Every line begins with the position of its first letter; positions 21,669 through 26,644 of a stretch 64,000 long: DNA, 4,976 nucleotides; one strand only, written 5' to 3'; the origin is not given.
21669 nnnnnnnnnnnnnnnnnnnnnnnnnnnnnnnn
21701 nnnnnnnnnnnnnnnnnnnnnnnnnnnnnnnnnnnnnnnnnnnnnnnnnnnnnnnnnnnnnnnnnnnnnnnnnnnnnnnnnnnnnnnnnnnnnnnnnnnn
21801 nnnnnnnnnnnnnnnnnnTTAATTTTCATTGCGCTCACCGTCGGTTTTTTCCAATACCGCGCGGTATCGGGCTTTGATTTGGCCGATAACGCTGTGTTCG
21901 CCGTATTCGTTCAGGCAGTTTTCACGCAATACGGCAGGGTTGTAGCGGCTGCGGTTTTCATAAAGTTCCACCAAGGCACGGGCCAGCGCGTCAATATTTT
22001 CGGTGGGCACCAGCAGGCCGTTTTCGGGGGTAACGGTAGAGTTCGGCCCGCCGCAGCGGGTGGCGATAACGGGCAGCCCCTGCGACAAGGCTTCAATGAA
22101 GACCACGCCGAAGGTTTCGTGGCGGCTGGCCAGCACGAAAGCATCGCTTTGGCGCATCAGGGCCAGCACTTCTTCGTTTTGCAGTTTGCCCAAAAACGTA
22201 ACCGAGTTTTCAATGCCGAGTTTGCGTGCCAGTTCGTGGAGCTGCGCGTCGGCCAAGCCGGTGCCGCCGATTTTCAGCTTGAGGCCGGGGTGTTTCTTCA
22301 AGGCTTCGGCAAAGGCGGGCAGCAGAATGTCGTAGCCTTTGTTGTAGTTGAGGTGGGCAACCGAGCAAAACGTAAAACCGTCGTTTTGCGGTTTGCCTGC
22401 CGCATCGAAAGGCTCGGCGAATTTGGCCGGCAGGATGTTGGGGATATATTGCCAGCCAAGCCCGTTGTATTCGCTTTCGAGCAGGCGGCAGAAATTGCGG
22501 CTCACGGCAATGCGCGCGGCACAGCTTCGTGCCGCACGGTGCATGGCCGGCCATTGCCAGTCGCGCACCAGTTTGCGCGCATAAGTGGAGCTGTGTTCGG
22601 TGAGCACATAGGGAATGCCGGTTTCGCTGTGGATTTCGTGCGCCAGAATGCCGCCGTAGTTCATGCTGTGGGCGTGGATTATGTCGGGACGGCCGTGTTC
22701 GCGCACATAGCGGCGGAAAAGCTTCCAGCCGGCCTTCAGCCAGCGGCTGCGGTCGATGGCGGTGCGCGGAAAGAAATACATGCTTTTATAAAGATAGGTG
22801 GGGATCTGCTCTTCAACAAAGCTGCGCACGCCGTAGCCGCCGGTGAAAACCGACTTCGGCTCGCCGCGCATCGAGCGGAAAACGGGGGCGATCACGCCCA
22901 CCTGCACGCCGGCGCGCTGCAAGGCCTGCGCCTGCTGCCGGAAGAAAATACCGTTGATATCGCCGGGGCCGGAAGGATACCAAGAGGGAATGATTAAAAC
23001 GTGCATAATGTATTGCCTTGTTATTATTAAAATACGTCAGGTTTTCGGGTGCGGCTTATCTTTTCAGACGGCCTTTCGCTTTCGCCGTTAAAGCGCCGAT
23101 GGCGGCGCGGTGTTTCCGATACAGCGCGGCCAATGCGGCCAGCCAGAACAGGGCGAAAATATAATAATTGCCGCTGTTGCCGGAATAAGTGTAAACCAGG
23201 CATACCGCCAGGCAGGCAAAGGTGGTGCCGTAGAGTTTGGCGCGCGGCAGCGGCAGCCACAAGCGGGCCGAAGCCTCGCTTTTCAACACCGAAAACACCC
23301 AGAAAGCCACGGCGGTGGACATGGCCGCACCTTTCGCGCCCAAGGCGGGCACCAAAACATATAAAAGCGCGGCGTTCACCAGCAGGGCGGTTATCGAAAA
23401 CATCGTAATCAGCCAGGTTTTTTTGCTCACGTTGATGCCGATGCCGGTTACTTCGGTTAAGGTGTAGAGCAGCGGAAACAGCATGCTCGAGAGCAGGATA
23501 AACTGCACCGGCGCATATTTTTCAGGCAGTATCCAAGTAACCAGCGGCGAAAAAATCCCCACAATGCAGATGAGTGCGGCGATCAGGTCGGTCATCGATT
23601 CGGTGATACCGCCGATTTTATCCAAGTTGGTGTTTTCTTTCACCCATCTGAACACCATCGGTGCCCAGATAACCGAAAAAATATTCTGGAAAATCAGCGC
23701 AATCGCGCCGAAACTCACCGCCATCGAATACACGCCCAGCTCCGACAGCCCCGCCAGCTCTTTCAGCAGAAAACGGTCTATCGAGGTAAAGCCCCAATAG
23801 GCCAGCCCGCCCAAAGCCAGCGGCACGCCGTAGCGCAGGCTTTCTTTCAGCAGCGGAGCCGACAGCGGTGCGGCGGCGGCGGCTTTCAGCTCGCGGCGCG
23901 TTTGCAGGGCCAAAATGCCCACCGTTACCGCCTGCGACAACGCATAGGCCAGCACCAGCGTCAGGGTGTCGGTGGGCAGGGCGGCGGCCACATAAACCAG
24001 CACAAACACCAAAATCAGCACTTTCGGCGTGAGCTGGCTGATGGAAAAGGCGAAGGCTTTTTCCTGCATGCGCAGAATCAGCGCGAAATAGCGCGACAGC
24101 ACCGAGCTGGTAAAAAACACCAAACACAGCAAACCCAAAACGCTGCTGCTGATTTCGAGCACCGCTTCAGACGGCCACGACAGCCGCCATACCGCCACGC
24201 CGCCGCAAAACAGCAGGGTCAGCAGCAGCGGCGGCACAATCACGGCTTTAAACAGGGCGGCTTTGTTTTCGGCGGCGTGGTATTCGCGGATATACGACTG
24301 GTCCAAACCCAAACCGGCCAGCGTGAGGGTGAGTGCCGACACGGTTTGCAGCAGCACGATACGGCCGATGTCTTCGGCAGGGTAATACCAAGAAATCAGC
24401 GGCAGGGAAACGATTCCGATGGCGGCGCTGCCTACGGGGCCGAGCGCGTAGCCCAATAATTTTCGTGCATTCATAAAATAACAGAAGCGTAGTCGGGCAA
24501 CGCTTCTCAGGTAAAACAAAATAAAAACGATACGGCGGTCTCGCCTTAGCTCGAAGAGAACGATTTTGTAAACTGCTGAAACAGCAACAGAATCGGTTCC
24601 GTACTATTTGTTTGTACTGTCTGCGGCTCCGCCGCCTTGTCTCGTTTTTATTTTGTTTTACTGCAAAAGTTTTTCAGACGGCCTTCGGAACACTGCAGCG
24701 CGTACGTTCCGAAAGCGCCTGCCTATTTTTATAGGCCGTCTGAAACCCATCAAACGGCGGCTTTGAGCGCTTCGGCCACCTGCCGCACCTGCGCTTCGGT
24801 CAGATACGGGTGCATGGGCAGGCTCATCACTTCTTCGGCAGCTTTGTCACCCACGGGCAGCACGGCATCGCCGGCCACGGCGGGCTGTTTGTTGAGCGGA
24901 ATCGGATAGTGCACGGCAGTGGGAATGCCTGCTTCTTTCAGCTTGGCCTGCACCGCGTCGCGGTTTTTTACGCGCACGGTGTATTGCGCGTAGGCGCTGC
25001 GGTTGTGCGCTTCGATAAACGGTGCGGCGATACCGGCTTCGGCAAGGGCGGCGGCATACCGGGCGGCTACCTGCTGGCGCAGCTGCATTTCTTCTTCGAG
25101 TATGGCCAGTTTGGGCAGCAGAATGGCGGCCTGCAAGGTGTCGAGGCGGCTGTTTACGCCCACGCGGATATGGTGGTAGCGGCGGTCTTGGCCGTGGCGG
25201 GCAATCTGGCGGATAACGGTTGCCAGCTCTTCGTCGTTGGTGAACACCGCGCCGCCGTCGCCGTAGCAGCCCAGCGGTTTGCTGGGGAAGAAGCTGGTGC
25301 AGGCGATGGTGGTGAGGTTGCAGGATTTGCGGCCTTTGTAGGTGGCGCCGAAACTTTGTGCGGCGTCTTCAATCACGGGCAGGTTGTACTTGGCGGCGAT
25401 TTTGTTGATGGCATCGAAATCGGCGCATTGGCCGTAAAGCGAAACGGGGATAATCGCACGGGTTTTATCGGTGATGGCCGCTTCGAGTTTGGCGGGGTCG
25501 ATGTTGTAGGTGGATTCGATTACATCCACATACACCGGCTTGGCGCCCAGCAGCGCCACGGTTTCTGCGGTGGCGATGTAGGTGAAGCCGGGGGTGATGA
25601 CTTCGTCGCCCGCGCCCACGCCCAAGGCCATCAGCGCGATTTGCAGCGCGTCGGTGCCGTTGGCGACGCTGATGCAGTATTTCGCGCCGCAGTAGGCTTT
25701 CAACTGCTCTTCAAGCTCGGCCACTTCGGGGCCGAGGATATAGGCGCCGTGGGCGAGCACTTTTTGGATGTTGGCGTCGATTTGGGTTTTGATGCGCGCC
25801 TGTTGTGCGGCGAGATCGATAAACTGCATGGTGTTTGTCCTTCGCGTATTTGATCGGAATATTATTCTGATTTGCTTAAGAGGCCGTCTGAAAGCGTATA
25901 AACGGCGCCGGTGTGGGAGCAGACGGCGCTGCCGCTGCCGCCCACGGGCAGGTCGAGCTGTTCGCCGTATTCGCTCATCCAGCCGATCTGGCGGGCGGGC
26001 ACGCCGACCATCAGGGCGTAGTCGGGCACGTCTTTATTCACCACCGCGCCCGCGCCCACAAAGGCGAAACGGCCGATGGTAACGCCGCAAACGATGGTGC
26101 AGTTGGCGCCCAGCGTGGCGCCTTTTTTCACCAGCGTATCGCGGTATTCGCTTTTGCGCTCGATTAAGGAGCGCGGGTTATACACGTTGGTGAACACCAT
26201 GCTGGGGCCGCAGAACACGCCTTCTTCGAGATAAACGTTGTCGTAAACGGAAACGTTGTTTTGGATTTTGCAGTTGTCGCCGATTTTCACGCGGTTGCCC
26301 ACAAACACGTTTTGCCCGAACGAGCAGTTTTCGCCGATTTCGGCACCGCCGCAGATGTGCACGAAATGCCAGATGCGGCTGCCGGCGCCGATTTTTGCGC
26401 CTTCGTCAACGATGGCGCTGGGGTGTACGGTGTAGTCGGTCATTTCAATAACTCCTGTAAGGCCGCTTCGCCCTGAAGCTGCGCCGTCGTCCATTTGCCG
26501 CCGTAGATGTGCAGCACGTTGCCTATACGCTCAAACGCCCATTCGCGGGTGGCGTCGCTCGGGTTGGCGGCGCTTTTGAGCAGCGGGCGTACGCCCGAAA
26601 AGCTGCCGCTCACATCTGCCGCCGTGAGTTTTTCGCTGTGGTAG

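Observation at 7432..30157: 23-kb Wzx/Wzy-dependent polysaccharide locus with Wza-Wzb-Wzc in a Neisseria: chimeric bacillosamine-type initiation plus UDP-GlcNAc3NAcA pathway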

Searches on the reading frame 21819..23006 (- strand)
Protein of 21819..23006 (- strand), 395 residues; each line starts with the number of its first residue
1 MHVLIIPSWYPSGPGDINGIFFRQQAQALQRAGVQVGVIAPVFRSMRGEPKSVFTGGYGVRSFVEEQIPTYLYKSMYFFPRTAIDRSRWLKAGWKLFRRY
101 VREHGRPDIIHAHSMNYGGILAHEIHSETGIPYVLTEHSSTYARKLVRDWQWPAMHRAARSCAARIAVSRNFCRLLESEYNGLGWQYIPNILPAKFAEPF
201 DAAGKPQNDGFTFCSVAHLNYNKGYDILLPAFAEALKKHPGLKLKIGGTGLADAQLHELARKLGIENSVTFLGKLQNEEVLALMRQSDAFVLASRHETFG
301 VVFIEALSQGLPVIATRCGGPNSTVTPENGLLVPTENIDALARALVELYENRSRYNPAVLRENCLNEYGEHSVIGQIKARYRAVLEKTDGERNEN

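Call 4: search_protein_families(library=pfam, proteins=[window:21819-23006:-])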
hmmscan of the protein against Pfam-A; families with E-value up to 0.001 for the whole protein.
window:21819-23006:- (395 aa): 5 families
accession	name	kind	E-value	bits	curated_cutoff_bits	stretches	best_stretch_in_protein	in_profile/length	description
PF00534.26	Glycos_transf_1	-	6.8e-37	127.1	26.4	1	206-355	11-162/172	Glycosyl transferases group 1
PF13692.12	Glyco_trans_1_4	-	1.2e-31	110.3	27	1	212-351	3-142/142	Glycosyl transferases group 1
PF13439.12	Glyco_transf_4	-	7.5e-18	65.6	28.5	1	23-181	9-153/170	Glycosyltransferase Family 4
PF13579.12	Glyco_trans_4_4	-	1.1e-14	55.5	29.7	1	22-176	7-142/158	Glycosyl transferase 4-like domain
PF20706.3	GT4-conflict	-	9.2e-08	31.9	26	1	220-320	209-315/385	Family 4 Glycosyltransferase in conflict systems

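Call 7: search_protein_families(library=ncbifam, proteins=[window:21819-23006:-])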
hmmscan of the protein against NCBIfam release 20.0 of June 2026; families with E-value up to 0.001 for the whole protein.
window:21819-23006:- (395 aa): 42 families (the best 25 are shown)
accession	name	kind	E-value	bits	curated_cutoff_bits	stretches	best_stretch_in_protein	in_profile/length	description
NF041876.1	EPS_EpsE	equivalog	2e-27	96.4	400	1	208-354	212-364/389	exopolysaccharide biosynthesis GT4 family glycosyltransferase EpsE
NF047684.1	TeichurnBiosyTuaC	equivalog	1.4e-26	93.3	550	2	257-385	260-390/391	teichuronic acid biosynthesis protein TuaC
TIGR03088.1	stp2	hypoth_equivalog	1.8e-25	89.8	409.05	1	91-355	68-342/374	TIGR03088 family PEP-CTERM/XrtA system glycosyltransferase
TIGR03449.1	mycothiol_MshA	equivalog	1.4e-20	73.6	462.5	1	216-354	226-372/406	D-inositol-3-phosphate glycosyltransferase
TIGR03999.1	thiol_BshA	equivalog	9.7e-20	70.8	273.7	1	232-385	221-374/375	N-acetyl-alpha-D-glucosaminyl L-malate synthase BshA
TIGR04047.1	MSMEG_0565_glyc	hypoth_equivalog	2.3e-19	69.7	259.85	1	95-356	73-346/373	MSMEG_0565 family glycosyltransferase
NF038229.1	Glyco4_Geo_Pelo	equivalog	2.2e-18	66.4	400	1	104-347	53-300/338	GPMC system family 4 glycosyltransferase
NF046085.1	XrtY_assoc_Gly1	equivalog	9e-18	64.3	400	1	77-356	68-354/387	XrtY-associated glycosyltransferase XYAG1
NF053787.1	GlcN_PG_synth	equivalog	3.5e-17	62.3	480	1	267-385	241-360/361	N-acetylglucosaminyl phosphatidylglycerol synthase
TIGR04157.1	glyco_rSAM_CFB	subfamily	6.5e-16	58.3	400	1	217-328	234-342/406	TIGR04157 family glycosyltransferase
TIGR04063.1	stp3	hypoth_equivalog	1.1e-15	57.4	442.05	1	223-357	226-366/397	TIGR04063 family PEP-CTERM/XrtA system glycosyltransferase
NF007396.0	PRK09922.1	equivalog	1.3e-15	57.2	385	1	240-364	211-339/361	lipopolysaccharide 1,6-galactosyltransferase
NF038255.1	exopoly_VpsD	equivalog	4e-15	55.5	300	1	253-319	249-315/381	VpsD family glycosyltransferase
TIGR02472.1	sucr_P_syn_N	equivalog_domain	5.8e-14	51.8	576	1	285-356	339-411/439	sucrose-phosphate synthase, putative, glycosyltransferase domain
TIGR02095.1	glgA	subfamily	9.8e-14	50.9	328.45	1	207-347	291-437/477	glycogen/starch synthase, ADP-glucose type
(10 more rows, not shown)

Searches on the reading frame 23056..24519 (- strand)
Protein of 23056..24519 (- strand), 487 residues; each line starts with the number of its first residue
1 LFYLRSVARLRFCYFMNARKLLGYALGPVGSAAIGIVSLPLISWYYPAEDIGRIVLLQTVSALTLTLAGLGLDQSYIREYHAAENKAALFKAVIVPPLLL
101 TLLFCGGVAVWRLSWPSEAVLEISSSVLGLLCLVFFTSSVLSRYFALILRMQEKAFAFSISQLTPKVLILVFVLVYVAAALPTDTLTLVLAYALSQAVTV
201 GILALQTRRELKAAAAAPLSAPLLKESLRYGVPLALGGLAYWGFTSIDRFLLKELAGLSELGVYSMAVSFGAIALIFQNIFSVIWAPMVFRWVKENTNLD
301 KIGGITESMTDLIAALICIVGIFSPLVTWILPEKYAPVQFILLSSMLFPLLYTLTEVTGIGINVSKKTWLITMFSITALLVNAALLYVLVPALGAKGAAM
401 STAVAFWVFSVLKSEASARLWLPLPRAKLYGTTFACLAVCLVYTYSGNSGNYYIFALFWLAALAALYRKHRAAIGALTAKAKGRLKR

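Call 4: search_protein_families(library=pfam, proteins=[window:23056-24519:-])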
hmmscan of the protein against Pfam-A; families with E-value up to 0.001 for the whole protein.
window:23056-24519:- (487 aa): 1 family
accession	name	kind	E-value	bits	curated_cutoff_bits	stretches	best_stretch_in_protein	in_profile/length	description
PF01943.22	Polysacc_synt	-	6e-12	46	28.2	1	24-291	8-272/274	Polysaccharide biosynthesis protein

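Call 7: search_protein_families(library=ncbifam, proteins=[window:23056-24519:-])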
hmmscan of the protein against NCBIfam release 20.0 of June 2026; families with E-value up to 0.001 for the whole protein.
window:23056-24519:- (487 aa): 1 family
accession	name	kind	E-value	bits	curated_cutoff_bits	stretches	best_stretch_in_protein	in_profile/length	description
NF050818.1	PolSacchBiosHfsF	equivalog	0.00077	18.6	700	0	197-463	176-448/468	polysaccharide biosynthesis protein HfsF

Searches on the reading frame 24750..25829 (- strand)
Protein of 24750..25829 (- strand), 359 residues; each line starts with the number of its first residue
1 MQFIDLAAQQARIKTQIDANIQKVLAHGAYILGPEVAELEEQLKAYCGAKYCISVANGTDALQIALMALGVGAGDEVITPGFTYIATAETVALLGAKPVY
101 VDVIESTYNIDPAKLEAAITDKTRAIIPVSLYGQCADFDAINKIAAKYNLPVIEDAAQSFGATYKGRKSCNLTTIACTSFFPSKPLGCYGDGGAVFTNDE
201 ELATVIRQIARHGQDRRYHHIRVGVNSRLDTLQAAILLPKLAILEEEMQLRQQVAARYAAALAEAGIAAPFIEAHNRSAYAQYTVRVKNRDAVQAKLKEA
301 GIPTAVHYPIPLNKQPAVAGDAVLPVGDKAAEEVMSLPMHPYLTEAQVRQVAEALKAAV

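Call 4: search_protein_families(library=pfam, proteins=[window:24750-25829:-])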
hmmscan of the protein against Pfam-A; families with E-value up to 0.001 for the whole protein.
window:24750-25829:- (359 aa): 5 families
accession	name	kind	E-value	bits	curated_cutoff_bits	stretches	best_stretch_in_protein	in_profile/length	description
PF01041.23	DegT_DnrJ_EryC1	-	8.3e-121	404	19.8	1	13-355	3-359/360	DegT/DnrJ/EryC1/StrS aminotransferase family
PF00155.27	Aminotran_1_2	-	1.5e-10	41.3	19.7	1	35-213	41-248/361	Aminotransferase class I and II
PF01212.27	Beta_elim_lyase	-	1.1e-09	38.5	27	1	25-234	23-239/288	Beta-eliminating lyase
PF01053.26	Cys_Met_Meta_PP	-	1.5e-07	30.8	27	1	34-159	52-177/381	Cys/Met metabolism PLP-dependent enzyme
PF00266.25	Aminotran_5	-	4e-06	26.5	21.5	1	35-161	44-181/371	Aminotransferase class-V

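Call 7: search_protein_families(library=ncbifam, proteins=[window:24750-25829:-])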
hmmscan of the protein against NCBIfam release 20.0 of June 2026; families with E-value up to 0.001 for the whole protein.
window:24750-25829:- (359 aa): 42 families (the best 25 are shown)
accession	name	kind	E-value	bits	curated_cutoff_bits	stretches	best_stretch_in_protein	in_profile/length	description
TIGR03588.1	PseC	equivalog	1.1e-70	238.5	423.5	1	19-357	15-378/380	UDP-4-amino-4,6-dideoxy-N-acetyl-beta-L-altrosamine transaminase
NF008658.2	PRK11658.1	equivalog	1.7e-63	214.6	631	1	19-357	18-375/379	UDP-4-amino-4-deoxy-L-arabinose aminotransferase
NF008687.0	PRK11706.1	equivalog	2.6e-60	204.2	375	1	39-357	36-372/375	dTDP-4-amino-4,6-dideoxygalactose transaminase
TIGR04181.1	NHT_00031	hypoth_equivalog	4.5e-60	203.4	420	1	33-308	29-326/359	LegC family aminotransferase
TIGR04427.1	PLP_DesI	equivalog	1e-51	176.3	650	1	33-358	51-382/390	dTDP-4-dehydro-6-deoxyglucose aminotransferase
TIGR02379.1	ECA_wecE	subfamily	6e-48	163.5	434.85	1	42-355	39-371/376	dTDP-4-amino-4,6-dideoxy-D-glucose transaminase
NF011936.0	PRK15407.1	equivalog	4.1e-41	141.1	423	2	12-215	48-253/440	lipopolysaccharide biosynthesis protein RfbH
NF005816.0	PRK07682.1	equivalog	5.4e-11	41.7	620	1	46-156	87-203/390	aminotransferase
NF005817.0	PRK07683.1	equivalog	7.8e-10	38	575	1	52-127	92-166/387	aminotransferase A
NF004770.0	PRK06108.1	subfamily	2.5e-09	36.4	422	1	49-127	96-175/396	pyridoxal phosphate-dependent aminotransferase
NF004621.0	PRK05957.1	equivalog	4.9e-09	35.4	498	1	49-160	88-204/389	pyridoxal phosphate-dependent aminotransferase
NF006096.0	PRK08248.1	equivalog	4.9e-09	35.3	726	1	31-157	61-187/431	homocysteine synthase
NF041364.1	GntC_guanitoxin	equivalog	1e-08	34.5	415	1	53-157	63-175/356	guanitoxin biosynthesis PLP-dependent (S)-gamma-hydroxy-L-arginine cyclodehydratase GntC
NF006569.0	PRK09082.1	subfamily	1.4e-08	34.2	420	1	35-127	75-168/386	methionine aminotransferase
NF005855.0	PRK07777.1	equivalog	4.7e-08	32.8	553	1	56-157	96-204/391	pyridoxal phosphate-dependent aminotransferase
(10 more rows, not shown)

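Call 27: search_solved_structures(query=window:24750-25829:-, max_evalue=1e-20)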
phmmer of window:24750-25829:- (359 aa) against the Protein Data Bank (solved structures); distinct sequences matched with E-value up to 1e-20: 54.
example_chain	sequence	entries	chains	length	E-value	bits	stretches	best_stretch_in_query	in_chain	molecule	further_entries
3nyu_A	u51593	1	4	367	1.5e-181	606.1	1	2-355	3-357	Aminotransferase WbpE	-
3nu7_A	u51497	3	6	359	1.6e-181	606.1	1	2-355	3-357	Aminotransferase WbpE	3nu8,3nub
8e75_A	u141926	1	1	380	3.2e-181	605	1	1-352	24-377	DegT/DnrJ/EryC1/StrS aminotransferase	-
8e77_A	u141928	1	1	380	3.3e-181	605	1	1-352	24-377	DegT/DnrJ/EryC1/StrS aminotransferase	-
3nys_A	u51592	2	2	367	1.2e-180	603.1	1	2-355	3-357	Aminotransferase WbpE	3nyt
4qgr_A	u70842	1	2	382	6.7e-105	354.2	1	1-351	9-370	DegT/DnrJ/EryC1/StrS aminotransferase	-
7b0d_A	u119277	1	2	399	1.6e-98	333.3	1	2-354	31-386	Glutamine--scyllo-inositol transaminase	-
2oga_A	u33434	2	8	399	5.2e-86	292.2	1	2-356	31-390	Transaminase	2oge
3frk_A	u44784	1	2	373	3.7e-84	286.1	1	10-354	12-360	QdtB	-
7n63_A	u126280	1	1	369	2.4e-82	280.1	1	2-355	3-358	Putative aminotransferase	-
5u1z_A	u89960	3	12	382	8e-73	248.8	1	2-355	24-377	Putative aminotransferase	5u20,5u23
5u21_A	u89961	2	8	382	5.5e-72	246.1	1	2-355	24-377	Putative aminotransferase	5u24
3bn1_A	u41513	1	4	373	8.6e-66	225.7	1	33-356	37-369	Perosamine synthetase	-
3dr7_A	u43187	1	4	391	1e-65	225.5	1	33-356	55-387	Putative perosamine synthetase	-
3dr4_A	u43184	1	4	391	4.4e-65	223.4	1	33-356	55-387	Putative perosamine synthetase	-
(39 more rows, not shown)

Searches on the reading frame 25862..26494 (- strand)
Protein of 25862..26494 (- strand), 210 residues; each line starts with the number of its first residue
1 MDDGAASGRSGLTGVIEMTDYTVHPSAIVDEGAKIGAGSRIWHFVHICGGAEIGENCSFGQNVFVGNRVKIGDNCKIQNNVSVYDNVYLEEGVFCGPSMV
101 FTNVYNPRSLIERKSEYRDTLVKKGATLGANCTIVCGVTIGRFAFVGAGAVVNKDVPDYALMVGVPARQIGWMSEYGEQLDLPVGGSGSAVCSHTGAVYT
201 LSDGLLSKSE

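Call 4: search_protein_families(library=pfam, proteins=[window:25862-26494:-])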
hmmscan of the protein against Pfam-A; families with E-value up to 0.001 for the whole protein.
window:25862-26494:- (210 aa): 5 families
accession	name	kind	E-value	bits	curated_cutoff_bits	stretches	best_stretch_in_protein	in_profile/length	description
PF00132.30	Hexapep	-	1.6e-22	78.6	27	3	32-67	1-36/36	Bacterial transferase hexapeptide (six repeats)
PF14602.12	Hexapep_2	-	7.3e-12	45.2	27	2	53-84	4-33/34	Hexapeptide repeat of succinyl-transferase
PF25084.1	LbH_EIF2B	-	1e-11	45.2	54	2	25-96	20-88/105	EIF2B subunit epsilon LbH domain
PF25087.1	GMPPB_C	-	2.4e-06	27.6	39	0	62-95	4-37/110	GMPPB C-terminal domain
PF25247.1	LbH_GLGC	-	0.00068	20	27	0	61-137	30-102/135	GLGC left-handed parallel beta-helix domain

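Call 7: search_protein_families(library=ncbifam, proteins=[window:25862-26494:-])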
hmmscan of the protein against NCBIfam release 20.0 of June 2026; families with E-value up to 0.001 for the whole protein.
window:25862-26494:- (210 aa): 49 families (the best 25 are shown)
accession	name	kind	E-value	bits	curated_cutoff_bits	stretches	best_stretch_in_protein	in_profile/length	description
TIGR03570.1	NeuD_NnaD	subfamily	2.7e-25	89.1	160.8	2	22-97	89-164/202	NeuD/PglB/VioB family sugar acetyltransferase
NF002060.0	PRK00892.1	subfamily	1.7e-20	73.4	207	1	21-95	102-176/345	UDP-3-O-(3-hydroxymyristoyl)glucosamine N-acyltransferase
TIGR01853.1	lipid_A_lpxD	equivalog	1.6e-18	66.7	242.5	1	21-100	93-172/325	UDP-3-O-(3-hydroxymyristoyl)glucosamine N-acyltransferase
NF003657.0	PRK05289.1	equivalog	2.1e-17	63.1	226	2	21-83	4-66/264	acyl-ACP--UDP-N-acetylglucosamine O-acyltransferase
NF041874.1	EPS_EpsC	equivalog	5.5e-17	62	150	1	44-170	55-164/168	serine O-acetyltransferase EpsC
TIGR03532.1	DapD_Ac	equivalog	7.8e-17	61.7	231.75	1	19-175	85-216/231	2,3,4,5-tetrahydropyridine-2,6-dicarboxylate N-acetyltransferase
TIGR01852.1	lipid_A_lpxA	equivalog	1.9e-15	56.8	231.05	2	23-81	1-59/254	acyl-ACP--UDP-N-acetylglucosamine O-acyltransferase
NF010937.0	PRK14357.1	equivalog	5.9e-14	51.8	658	1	118-170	382-433/448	bifunctional UDP-N-acetylglucosamine diphosphorylase/glucosamine-1-phosphate N-acetyltransferase GlmU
TIGR01172.1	cysE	equivalog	7.7e-14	52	210.65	1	117-168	111-162/162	serine O-acetyltransferase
NF058585.1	HptprglPActTf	PfamEq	9.8e-14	51.3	300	1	116-174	101-161/172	heptaprenylglyceryl phosphate O-acetyltransferase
NF007240.0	PRK09677.1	equivalog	1.1e-13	51.1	243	1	122-171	133-182/192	putative lipopolysaccharide biosynthesis O-acetyl transferase WbbJ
TIGR01173.1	glmU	equivalog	1.1e-13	50.9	366.85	1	29-167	311-439/452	bifunctional UDP-N-acetylglucosamine diphosphorylase/glucosamine-1-phosphate N-acetyltransferase GlmU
NF010935.0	PRK14355.1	equivalog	9.9e-13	47.5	718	2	27-97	263-331/459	bifunctional UDP-N-acetylglucosamine diphosphorylase/glucosamine-1-phosphate N-acetyltransferase GlmU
NF010932.0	PRK14352.1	equivalog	6.8e-12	44.8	611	1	18-166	306-448/488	bifunctional UDP-N-acetylglucosamine diphosphorylase/glucosamine-1-phosphate N-acetyltransferase GlmU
NF010934.1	PRK14354.1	equivalog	9.2e-12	44.2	450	1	25-164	308-435/447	bifunctional UDP-N-acetylglucosamine diphosphorylase/glucosamine-1-phosphate N-acetyltransferase GlmU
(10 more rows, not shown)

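Call 28: search_solved_structures(query=window:25862-26494:-, max_evalue=0.00001)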
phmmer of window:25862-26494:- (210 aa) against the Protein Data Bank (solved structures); distinct sequences matched with E-value up to 0.00001: 67 (the best 60 are shown).
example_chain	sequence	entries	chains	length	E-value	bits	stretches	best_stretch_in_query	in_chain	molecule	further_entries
3mqg_A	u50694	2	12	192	8.2e-103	345.8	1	22-205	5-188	Lipopolysaccharides biosynthesis acetyltransferase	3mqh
4mzu_A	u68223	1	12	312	1.7e-36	129.1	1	31-174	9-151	WxcM-like protein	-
7s43_A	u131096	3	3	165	2.1e-33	119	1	23-158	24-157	N-acetyltransferase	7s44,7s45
7s3u_A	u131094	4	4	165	1.9e-32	115.9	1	23-158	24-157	N-acetyltransferase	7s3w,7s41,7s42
3fs8_A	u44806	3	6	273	4.8e-16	62.3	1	35-171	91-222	QdtC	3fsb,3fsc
3r8y_A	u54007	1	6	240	7.4e-13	51.8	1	118-174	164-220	2,3,4,5-tetrahydropyridine-2,6-dicarboxylate N-acetyltransferase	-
4dcl_A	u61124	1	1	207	1.2e-10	44.7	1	57-170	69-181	Putative acetyltransferase SACOL2570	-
3ftt_A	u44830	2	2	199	1.2e-10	44.6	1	57-170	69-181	Putative acetyltransferase SACOL2570 | Galactoside O-acetyltransferase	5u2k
3v4e_A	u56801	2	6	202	1.2e-10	44.6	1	57-170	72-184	Galactoside O-acetyltransferase | Putative acetyltransferase SACOL2570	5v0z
4egg_A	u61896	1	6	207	1.3e-10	44.6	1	57-170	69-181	Putative acetyltransferase SACOL2570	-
3t57_A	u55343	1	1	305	1.8e-09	40.8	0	138-169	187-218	UDP-N-acetylglucosamine O-acyltransferase domain-containing protein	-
3ect_A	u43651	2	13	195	3.2e-09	40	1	65-175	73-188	Hexapeptide-repeat containing-acetyltransferase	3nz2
4e75_A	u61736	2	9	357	5.8e-09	39.1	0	22-82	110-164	UDP-3-O-acylglucosamine N-acyltransferase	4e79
9qez_D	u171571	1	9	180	8.3e-09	38.6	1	41-175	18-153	Carbonic anhydrase mutant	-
2ic7_A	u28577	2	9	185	9.2e-09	38.5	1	56-173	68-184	Maltose transacetylase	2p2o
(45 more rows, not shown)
